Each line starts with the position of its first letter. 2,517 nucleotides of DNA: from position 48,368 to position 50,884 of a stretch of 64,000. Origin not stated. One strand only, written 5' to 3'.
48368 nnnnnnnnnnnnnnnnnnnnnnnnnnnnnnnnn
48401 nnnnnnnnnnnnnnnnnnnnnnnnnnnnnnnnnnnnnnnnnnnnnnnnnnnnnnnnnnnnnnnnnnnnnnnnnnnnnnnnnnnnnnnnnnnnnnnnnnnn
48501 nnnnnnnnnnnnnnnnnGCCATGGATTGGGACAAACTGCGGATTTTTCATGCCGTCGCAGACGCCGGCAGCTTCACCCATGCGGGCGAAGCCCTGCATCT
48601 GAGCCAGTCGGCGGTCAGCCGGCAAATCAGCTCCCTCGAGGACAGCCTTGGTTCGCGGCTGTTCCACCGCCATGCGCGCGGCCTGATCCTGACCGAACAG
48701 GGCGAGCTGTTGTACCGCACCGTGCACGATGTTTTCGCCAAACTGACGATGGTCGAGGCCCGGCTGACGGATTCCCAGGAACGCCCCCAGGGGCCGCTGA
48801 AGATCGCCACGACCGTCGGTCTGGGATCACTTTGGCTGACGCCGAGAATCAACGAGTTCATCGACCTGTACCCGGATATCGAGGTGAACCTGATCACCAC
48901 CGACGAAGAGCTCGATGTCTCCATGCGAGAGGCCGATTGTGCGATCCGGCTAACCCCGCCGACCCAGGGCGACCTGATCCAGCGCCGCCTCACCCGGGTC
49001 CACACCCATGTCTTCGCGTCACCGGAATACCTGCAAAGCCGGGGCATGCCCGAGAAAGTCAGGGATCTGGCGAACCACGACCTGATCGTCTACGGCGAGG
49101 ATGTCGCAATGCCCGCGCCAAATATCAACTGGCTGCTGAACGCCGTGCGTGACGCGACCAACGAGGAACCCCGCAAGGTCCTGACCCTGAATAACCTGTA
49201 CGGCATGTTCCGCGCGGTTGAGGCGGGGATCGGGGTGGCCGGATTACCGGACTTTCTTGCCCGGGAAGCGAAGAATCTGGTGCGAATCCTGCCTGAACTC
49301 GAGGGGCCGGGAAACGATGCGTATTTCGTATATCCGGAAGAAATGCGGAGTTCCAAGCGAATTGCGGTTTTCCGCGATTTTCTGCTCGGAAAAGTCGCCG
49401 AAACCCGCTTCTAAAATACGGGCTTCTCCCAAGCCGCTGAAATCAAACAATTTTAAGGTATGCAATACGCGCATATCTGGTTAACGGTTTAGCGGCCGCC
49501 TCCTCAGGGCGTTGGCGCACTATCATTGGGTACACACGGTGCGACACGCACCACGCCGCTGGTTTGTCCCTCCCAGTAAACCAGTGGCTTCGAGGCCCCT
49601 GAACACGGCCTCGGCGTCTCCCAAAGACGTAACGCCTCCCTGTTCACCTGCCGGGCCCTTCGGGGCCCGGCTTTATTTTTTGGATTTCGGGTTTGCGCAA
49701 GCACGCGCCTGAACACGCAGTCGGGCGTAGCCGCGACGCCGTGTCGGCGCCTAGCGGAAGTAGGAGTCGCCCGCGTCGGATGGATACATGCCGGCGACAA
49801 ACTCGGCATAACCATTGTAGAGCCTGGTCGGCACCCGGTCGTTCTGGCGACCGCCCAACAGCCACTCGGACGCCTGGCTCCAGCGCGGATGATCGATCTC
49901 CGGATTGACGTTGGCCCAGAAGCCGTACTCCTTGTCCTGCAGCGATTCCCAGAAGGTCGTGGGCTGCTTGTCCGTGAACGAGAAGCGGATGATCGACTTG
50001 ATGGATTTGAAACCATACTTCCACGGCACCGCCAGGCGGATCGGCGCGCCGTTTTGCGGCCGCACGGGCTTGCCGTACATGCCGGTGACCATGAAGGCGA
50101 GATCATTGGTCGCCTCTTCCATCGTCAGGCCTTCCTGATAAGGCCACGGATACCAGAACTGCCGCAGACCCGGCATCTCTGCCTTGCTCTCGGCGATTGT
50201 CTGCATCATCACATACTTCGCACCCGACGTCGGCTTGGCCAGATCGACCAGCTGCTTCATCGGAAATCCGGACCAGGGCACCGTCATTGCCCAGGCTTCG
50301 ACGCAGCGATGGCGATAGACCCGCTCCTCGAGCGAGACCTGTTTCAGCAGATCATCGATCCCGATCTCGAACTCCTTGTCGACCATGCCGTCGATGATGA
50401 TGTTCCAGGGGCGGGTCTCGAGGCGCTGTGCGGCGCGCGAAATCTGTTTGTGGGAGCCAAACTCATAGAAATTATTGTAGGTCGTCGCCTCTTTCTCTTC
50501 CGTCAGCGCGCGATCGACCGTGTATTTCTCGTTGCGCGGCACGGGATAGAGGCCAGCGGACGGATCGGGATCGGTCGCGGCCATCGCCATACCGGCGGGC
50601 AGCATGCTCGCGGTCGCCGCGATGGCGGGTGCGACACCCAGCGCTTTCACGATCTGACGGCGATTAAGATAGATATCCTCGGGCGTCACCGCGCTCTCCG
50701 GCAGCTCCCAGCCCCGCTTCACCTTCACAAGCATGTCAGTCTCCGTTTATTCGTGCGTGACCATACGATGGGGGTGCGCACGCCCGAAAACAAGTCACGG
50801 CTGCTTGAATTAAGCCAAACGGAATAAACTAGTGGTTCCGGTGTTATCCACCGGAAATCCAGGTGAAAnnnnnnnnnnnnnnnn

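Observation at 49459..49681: Unannotated AbcR-like sRNA module downstream of trxB-LysR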

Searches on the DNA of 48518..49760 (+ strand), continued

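Call 72: search_with_rna_model(model_id=R2, sources=[L001, L002, L003, L004, L005, L006, L007, L008, L009, L010, L011, L012, L013, L014, L015, L016, L017, L018, L019, L020, L021, L022, L023, L024, L025, L026, L027, L028, L029, L030, L031, L032, L033, L034, L035, L036, L037, L038, L039, L040, L041, L042, L043, L044, L045, L046, L047, L048, L049, L050, L051, L052, L053, L054, L055, L056, L057, L058, L059, L060, L061, L062, L063, L064, L065, L066, L067, L068, L069, L070, L071, L072, L073, L074, L075, L076, L077, L078, L079, L080], max_evalue=1, make_alignment=true)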
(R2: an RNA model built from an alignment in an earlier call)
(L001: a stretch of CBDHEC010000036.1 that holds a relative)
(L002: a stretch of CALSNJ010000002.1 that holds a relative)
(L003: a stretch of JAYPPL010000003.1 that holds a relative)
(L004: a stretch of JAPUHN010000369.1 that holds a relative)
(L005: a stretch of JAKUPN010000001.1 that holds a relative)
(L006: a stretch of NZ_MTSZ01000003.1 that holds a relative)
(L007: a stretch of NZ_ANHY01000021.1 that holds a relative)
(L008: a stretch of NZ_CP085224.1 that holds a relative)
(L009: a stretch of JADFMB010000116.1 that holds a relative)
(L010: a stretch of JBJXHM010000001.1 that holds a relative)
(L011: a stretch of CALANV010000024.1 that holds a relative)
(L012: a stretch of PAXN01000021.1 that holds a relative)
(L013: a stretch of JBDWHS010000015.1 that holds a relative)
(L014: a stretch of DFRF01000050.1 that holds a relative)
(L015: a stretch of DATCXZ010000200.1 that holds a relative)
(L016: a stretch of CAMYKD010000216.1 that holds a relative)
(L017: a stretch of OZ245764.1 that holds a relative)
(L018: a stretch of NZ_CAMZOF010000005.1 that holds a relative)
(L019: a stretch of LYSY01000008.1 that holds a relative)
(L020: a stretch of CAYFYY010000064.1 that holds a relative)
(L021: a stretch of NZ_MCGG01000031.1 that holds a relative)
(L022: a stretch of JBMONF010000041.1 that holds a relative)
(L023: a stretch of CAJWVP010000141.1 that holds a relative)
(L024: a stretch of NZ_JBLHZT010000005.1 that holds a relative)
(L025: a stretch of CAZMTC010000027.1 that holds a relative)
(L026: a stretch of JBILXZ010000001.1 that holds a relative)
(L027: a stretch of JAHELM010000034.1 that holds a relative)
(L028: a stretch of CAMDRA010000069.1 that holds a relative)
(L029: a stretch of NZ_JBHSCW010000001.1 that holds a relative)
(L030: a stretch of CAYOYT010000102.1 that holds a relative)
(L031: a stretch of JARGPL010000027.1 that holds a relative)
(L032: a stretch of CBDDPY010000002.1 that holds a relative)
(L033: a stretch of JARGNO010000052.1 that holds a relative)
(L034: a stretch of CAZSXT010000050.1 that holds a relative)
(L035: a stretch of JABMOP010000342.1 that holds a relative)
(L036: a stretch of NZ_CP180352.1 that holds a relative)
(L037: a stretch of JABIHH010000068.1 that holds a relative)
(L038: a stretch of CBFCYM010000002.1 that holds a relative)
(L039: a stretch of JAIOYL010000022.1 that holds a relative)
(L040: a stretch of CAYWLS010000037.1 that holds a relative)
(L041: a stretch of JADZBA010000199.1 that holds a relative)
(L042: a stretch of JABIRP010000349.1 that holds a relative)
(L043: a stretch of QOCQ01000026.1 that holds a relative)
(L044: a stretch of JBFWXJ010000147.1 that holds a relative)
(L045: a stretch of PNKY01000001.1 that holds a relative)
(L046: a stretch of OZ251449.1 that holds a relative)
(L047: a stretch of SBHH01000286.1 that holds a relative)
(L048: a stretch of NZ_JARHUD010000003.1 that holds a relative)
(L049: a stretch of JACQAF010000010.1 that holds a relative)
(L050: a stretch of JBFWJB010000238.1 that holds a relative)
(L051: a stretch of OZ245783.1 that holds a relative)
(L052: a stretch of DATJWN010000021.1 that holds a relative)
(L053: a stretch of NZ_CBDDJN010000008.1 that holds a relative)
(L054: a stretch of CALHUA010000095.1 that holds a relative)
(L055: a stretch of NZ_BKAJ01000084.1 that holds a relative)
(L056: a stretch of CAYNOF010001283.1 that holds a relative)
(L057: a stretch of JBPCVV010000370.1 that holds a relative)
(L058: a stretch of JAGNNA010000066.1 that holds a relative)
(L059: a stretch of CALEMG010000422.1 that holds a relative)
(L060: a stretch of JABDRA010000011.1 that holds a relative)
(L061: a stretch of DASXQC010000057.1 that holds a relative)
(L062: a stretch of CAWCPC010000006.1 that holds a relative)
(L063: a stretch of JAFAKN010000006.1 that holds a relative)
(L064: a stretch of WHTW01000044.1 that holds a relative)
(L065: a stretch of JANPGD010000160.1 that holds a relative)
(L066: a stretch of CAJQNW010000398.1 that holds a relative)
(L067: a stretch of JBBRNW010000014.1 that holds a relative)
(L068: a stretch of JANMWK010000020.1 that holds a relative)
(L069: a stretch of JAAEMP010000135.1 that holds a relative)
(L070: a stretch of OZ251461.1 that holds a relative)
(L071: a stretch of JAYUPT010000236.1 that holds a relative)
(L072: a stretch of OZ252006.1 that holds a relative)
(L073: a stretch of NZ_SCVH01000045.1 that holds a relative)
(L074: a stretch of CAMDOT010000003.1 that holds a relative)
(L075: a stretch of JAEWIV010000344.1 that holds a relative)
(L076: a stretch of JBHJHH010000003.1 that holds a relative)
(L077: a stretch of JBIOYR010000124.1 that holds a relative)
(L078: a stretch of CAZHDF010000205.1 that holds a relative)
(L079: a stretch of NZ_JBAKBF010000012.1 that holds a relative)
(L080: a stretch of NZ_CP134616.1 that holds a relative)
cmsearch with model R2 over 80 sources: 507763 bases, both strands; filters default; matches with E-value up to 1: 70.
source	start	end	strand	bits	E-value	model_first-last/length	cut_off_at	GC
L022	4179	4241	+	84.4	2e-20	1-63/63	no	0.62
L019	4178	4239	+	83.9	2.7e-20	1-63/63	no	0.61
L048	4178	4239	+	83.3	4.1e-20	1-63/63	no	0.61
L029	4122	4186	+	81.7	1.1e-19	1-63/63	no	0.54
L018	5892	5954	+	80.8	1.9e-19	1-63/63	no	0.57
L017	4173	4238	+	80.5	2.4e-19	1-63/63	no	0.53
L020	4090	4151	+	79.6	4e-19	1-63/63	no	0.6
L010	4172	4237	+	79.6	4e-19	1-63/63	no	0.55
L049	4012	4073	+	79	6.1e-19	1-63/63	no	0.61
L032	4074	4141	+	78.8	6.7e-19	1-63/63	no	0.51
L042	4064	4128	+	78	1.1e-18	1-63/63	no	0.57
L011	4247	4308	+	77.9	1.2e-18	1-63/63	no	0.68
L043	4083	4145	+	77.8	1.3e-18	1-63/63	no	0.6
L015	4196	4256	+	77.8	1.3e-18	1-63/63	no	0.61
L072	4271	4332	+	77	2.1e-18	1-63/63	no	0.6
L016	2005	2065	+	76.9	2.3e-18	1-63/63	no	0.57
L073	4061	4121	+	76.8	2.3e-18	1-63/63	no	0.64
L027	4088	4148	+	76.5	2.9e-18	1-63/63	no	0.62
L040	4066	4132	+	76.2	3.5e-18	1-63/63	no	0.52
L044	4148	4210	+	75.5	5.3e-18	1-63/63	no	0.62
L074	4061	4121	+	75.4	5.7e-18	1-63/63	no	0.64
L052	1181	1243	+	75.3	5.9e-18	1-63/63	no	0.65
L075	4062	4122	+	75.2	6.6e-18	1-63/63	no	0.66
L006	4104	4169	+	74.4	1.1e-17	1-63/63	no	0.53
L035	1784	1848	+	73.8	1.6e-17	1-63/63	no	0.46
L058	4061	4126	+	73.6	1.7e-17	1-63/63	no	0.55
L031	4113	4175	+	73.4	2e-17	1-63/63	no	0.62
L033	4114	4176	+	73.4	2e-17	1-63/63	no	0.62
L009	3016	3079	+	73.3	2.1e-17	1-63/63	no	0.59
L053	4061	4121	+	72.9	2.8e-17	1-63/63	no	0.66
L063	4059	4120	+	72.6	3.3e-17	1-63/63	no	0.6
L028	4752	4811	+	72.3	4.1e-17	1-63/63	no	0.57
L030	3161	3220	+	72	4.8e-17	1-63/63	no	0.58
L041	4150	4212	+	72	4.9e-17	1-63/63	no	0.63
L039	4071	4133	+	71.8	5.3e-17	1-63/63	no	0.51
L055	4062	4122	+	71.7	5.8e-17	1-63/63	no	0.64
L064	4062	4122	+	71.7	5.8e-17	1-63/63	no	0.64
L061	4062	4122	+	71.7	5.9e-17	1-63/63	no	0.69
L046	6767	6828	+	71.4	6.8e-17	1-63/63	no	0.63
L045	5222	5282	+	71.2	7.9e-17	1-63/63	no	0.54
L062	4062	4122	+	70.1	1.6e-16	1-63/63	no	0.67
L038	4078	4141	+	68.7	3.8e-16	1-63/63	no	0.55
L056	3371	3436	+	67.9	6.1e-16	1-63/63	no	0.58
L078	4112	4179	+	67.5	8.1e-16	1-63/63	no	0.53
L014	4083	4146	+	66.1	1.9e-15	1-63/63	no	0.52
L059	4058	4120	+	65.2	3.4e-15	1-63/63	no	0.46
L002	4100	4162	+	65.2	3.5e-15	1-63/63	no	0.63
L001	4097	4158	+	64.9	4.1e-15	1-63/63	no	0.66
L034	4107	4174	+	64.7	4.7e-15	1-63/63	no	0.57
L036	4104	4167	+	64.5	5.4e-15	1-63/63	no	0.56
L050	3211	3276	+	60.9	5e-14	1-63/63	no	0.58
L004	3771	3837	+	58.9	1.7e-13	1-63/63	no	0.64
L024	4395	4456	+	56.1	1e-12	1-63/63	no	0.52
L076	4126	4187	+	55.6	1.4e-12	1-63/63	no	0.56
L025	4130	4193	+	55.3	1.7e-12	1-63/63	no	0.66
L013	4100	4160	+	53.7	4.7e-12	1-63/63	no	0.51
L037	4062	4102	+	53.2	6.3e-12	1-41/63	3'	0.51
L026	4061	4128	+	53.1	6.7e-12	1-63/63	no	0.59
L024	4096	4158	+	51.3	2e-11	1-63/63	no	0.51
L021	4216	4252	+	50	4.7e-11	1-37/63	3'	0.59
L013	4392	4454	+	49.7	5.6e-11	1-63/63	no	0.56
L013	4590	4673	+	48.5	1.2e-10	1-63/63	no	0.56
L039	4562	4627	+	48.4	1.2e-10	1-63/63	no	0.5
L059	4343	4408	+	46.7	3.7e-10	1-63/63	no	0.5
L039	4333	4396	+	46.2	5.1e-10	1-63/63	no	0.47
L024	4620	4683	+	44.5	1.5e-09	1-63/63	no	0.56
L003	4098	4159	+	41.4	1e-08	1-63/63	no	0.65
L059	4573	4635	+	34.4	8.4e-07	1-63/63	no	0.52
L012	4000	4065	+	21.1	0.0035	1-63/63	no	0.48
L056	4412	4479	-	12.4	0.8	1-63/63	no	0.66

Alignment A4: 70 matches aligned to the model, 98 columns, each read 5' to 3' on its own strand. Consensus structure (alignment columns), stored with it:
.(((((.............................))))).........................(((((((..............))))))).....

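Call 74: search_rna_families(source=L013, start=3894, end=4720, threshold=evalue, max_evalue=1, show_alignments=1)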
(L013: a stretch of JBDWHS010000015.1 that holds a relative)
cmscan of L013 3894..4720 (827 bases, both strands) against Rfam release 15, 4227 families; matches with E-value up to 1: 19.
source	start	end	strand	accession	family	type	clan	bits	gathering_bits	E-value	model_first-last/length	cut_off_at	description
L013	4092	4162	+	RF02784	SorX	Gene; sRNA;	-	44.2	46.6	2.6e-09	1-73/73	no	Singlet oxygen resistance RNA X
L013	4608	4684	+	RF00519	suhB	Gene; sRNA;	CL00108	41.2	41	5.9e-07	1-77/77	no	Makes More Granules Regulator RNA (mmgR)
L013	4388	4464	+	RF00519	suhB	Gene; sRNA;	CL00108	32.8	41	8.6e-05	1-77/77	no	Makes More Granules Regulator RNA (mmgR)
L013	4608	4675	+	RF02784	SorX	Gene; sRNA;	-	32.3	46.6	8.4e-06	1-73/73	no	Singlet oxygen resistance RNA X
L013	4394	4456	+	RF02651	SorY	Gene; sRNA;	-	31.5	111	0.00024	1-83/83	no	Singlet oxygen resistance RNA Y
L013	4386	4456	+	RF02784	SorX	Gene; sRNA;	-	29.4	46.6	6.4e-05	1-73/73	no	Singlet oxygen resistance RNA X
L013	4096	4170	+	RF00519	suhB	Gene; sRNA;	CL00108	28.2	41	0.0012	1-77/77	no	Makes More Granules Regulator RNA (mmgR)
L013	4102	4162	+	RF02651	SorY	Gene; sRNA;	-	26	111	0.0053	1-83/83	no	Singlet oxygen resistance RNA Y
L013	4613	4676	+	RF02651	SorY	Gene; sRNA;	-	25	111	0.0097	1-83/83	no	Singlet oxygen resistance RNA Y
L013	4360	4458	+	RF02837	anti-hemB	Gene; sRNA;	-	23.9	49.5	0.0035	1-81/81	no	Burkholderia RNA 7 (anti-hemB)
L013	4329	4459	+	RF02834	VqmR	Gene; sRNA;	-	23.5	76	0.05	1-154/154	no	Vibrio RNA VqmR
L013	4627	4676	+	RF01489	sbrA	Gene; sRNA;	-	22.2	45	0.055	1-71/71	no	Listeria sRNA sbrA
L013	4074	4163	+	RF02278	Betaproteobacteria_toxic_sRNA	Gene; sRNA;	-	20.4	50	0.16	1-64/64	no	Betaproteobacteria toxic small RNA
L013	4392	4457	+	RF02278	Betaproteobacteria_toxic_sRNA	Gene; sRNA;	-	19.9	50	0.22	1-64/64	no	Betaproteobacteria toxic small RNA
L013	4409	4457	+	RF01489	sbrA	Gene; sRNA;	-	19.2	45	0.35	1-71/71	no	Listeria sRNA sbrA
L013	3999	4160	+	RF02356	BjrC1505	Gene; sRNA;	-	19.2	50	0.43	1-140/140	no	Alphaproteobacterial sRNA BjrC1505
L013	4105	4163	+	RF01489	sbrA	Gene; sRNA;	-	19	45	0.39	1-71/71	no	Listeria sRNA sbrA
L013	4058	4165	-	RF00516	ylbH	Cis-reg; leader;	-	18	50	0.28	1-122/122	no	ylbH leader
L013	4035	4165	+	RF02834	VqmR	Gene; sRNA;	-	18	76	0.91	1-154/154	no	Vibrio RNA VqmR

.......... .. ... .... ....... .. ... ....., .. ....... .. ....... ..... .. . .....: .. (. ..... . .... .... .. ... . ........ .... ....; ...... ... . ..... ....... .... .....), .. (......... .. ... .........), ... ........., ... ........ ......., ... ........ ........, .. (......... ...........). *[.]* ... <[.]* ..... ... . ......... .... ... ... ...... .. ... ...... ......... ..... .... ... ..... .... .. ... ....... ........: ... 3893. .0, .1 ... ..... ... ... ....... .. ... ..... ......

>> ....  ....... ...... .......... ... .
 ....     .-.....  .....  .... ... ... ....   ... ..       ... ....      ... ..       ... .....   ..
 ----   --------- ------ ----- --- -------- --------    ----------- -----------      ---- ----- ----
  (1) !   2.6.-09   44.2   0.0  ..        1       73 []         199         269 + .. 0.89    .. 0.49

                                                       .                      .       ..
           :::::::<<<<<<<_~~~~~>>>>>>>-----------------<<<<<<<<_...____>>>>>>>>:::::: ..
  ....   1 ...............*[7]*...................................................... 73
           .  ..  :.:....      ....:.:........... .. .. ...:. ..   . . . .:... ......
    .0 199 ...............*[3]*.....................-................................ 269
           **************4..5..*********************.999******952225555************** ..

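Call 75: search_rna_families(source=L022, start=3980, end=4270, threshold=evalue, max_evalue=1, show_alignments=1)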
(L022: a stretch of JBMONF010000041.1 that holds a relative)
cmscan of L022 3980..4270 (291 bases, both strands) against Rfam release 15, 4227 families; matches with E-value up to 1: 6.
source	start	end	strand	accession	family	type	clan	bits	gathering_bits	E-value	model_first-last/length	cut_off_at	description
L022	4175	4251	+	RF00519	suhB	Gene; sRNA;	CL00108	28.3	41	0.00041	1-77/77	no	Makes More Granules Regulator RNA (mmgR)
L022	4174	4242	+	RF02784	SorX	Gene; sRNA;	-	27.2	46.6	9.9e-05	1-73/73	no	Singlet oxygen resistance RNA X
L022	4180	4243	+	RF02651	SorY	Gene; sRNA;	-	24.9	111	0.0035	1-83/83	no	Singlet oxygen resistance RNA Y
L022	4139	4246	+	RF02834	VqmR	Gene; sRNA;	-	19.1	76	0.18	1-154/154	no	Vibrio RNA VqmR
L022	4193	4244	+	RF01489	sbrA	Gene; sRNA;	-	18.9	45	0.15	1-71/71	no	Listeria sRNA sbrA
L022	4219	4232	+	RF01716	PhotoRC-I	Cis-reg;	-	13.1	45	0.56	31-44/44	no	PhotoRC-I RNA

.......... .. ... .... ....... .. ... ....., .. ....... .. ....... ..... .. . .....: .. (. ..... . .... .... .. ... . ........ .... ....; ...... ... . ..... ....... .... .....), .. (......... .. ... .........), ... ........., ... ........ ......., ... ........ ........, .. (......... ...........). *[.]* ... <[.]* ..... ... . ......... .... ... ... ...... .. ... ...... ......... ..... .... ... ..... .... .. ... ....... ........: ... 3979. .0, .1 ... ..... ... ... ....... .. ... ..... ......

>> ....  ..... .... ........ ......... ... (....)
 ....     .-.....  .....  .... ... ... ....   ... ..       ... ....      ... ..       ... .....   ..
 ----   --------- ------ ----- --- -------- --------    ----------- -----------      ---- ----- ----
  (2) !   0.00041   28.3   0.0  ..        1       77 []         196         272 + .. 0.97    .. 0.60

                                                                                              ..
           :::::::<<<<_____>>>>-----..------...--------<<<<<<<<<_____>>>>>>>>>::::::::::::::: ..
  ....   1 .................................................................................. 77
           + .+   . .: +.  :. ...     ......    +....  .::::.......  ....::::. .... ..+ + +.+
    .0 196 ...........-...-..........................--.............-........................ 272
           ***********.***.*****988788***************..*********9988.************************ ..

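Call 84: search_with_rna_model(model_id=R2, sources=[L321, L216, L217, L220, L245, L253, L271, L276, L238, L246, L066, L080, L054, L005, L051], max_evalue=10, show_alignments=2)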
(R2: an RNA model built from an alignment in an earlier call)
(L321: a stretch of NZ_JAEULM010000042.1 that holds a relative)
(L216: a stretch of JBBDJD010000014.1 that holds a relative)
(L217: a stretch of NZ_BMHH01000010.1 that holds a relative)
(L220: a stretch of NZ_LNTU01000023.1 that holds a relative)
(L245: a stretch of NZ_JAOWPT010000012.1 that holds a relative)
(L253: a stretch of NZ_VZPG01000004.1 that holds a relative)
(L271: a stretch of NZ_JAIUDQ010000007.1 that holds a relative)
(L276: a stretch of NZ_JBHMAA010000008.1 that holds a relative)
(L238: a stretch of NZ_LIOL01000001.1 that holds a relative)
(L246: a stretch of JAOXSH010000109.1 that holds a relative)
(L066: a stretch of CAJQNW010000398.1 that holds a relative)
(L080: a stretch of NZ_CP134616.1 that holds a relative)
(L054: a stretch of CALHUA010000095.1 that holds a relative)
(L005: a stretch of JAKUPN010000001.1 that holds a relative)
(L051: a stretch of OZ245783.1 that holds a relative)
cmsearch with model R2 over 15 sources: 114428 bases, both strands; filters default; matches with E-value up to 10: 10.
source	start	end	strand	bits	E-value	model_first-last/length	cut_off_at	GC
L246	1603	1656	-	11.2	0.39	1-63/63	no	0.44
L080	4281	4308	+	9.9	0.84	30-58/63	no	0.57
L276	1681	1733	-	9.7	1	1-63/63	no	0.53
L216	2242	2268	+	9.6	1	31-58/63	no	0.63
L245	4194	4222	+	8.1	2.7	30-58/63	no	0.59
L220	6423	6460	-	7.6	3.7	24-58/63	no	0.71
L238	5450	5476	+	6.6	6.7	1-63/63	no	0.63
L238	5698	5724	+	6.6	6.7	1-63/63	no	0.63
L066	4050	4062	-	6.4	7.8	3-15/63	no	0.62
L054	4183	4220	-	6.3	8.3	24-58/63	no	0.58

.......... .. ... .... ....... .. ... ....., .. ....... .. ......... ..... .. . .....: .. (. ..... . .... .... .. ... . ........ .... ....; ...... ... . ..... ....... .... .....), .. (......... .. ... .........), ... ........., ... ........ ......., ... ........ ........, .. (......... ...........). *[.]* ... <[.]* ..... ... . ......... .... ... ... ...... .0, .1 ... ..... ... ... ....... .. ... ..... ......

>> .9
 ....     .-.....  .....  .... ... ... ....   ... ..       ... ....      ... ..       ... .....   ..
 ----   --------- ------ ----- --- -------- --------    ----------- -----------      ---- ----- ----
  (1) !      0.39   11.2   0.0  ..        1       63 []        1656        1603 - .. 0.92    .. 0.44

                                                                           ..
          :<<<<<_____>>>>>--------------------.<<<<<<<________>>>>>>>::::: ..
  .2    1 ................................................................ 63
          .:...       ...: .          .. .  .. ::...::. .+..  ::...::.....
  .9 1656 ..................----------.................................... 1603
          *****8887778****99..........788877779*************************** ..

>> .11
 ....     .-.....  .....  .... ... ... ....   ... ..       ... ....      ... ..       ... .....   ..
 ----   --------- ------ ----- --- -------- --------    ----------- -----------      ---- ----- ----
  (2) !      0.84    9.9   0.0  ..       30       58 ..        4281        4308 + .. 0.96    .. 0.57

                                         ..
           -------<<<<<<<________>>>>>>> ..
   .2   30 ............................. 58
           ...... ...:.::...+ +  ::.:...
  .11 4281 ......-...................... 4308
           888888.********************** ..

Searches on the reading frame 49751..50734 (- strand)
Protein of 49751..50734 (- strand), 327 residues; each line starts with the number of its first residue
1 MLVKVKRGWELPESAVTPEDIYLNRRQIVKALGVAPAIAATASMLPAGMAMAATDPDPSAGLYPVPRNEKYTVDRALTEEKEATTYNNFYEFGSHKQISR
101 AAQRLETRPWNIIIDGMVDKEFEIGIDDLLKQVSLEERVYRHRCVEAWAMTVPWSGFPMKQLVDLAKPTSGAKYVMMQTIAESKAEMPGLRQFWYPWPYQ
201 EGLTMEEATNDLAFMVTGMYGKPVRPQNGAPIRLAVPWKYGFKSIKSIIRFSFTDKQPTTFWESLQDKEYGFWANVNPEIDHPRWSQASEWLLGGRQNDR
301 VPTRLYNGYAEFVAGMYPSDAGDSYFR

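Call 7: search_protein_families(library=ncbifam, proteins=[window:49751-50734:-])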
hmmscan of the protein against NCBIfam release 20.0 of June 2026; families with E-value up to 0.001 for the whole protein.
window:49751-50734:- (327 aa): 4 families
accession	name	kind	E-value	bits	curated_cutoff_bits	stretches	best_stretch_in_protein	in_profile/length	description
NF003767.0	PRK05363.1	equivalog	3.8e-124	414.1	207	1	2-318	2-312/320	protein-methionine-sulfoxide reductase catalytic subunit MsrP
NF052245.1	SorA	equivalog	1.4e-08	33.9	600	1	152-263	152-255/396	SorA family sulfite dehydrogenase catalytic subunit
TIGR04555.1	sulfite_DH_soxC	equivalog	1.2e-05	24.5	420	1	105-257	104-258/408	sulfite dehydrogenase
NF052247.1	SorT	equivalog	2.1e-05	23.5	570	1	149-259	144-248/387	SorT family sulfite dehydrogenase catalytic subunit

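Call 8: search_protein_families(library=pfam, proteins=[window:49751-50734:-])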
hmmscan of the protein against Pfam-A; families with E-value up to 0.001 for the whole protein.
window:49751-50734:- (327 aa): 1 family
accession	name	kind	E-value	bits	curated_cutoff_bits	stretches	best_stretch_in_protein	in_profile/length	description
PF00174.25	Oxidored_molyb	-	3.8e-30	105.1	24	1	105-262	7-169/169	Oxidoreductase molybdopterin binding domain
